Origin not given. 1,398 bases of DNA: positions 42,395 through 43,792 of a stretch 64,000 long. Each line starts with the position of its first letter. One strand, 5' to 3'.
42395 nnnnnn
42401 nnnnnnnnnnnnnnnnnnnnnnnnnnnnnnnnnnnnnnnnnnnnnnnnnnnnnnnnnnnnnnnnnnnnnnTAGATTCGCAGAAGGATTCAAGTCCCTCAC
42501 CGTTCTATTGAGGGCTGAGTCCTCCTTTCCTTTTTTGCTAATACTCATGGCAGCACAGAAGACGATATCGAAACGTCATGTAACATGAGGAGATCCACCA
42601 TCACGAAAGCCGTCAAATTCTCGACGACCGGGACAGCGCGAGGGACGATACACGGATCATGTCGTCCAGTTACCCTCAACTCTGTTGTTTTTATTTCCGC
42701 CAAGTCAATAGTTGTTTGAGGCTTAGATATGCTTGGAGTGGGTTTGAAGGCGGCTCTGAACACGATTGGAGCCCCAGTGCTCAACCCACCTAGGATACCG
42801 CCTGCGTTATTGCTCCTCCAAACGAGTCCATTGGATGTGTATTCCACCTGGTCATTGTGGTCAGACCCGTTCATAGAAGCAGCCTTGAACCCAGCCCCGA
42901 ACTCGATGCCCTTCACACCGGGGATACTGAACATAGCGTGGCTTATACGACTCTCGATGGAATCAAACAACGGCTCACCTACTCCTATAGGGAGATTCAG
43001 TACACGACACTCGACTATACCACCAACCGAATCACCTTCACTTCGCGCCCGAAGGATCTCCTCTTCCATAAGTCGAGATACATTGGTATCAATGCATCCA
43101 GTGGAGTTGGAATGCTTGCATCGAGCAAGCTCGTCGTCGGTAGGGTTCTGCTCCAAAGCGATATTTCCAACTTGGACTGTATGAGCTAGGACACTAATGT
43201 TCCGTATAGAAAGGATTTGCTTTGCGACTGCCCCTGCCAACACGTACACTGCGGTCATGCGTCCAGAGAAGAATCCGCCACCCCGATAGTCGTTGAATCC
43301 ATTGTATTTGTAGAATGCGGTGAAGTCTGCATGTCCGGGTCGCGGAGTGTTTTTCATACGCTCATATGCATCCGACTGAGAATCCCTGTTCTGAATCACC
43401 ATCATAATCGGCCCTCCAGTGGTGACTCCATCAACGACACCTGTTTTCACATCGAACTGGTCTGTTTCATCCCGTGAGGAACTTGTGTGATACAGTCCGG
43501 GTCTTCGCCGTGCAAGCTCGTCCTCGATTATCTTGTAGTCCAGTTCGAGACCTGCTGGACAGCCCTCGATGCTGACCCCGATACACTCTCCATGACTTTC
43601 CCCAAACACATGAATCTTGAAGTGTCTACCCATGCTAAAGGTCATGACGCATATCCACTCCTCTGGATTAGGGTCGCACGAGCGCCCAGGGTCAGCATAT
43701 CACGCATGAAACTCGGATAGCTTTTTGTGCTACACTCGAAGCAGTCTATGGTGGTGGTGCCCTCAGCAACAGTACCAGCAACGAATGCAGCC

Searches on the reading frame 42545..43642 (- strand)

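Call 29: search_protein_families(library=pfam, proteins=[window:42545-43642:-], max_evalue=0.00001)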
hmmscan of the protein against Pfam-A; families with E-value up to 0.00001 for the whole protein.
window:42545-43642:- (365 aa): 1 family
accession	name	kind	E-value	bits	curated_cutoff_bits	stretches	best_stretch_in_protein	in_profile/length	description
PF01264.26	Chorismate_synt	-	4.3e-129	430.4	27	1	8-353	1-327/327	Chorismate synthase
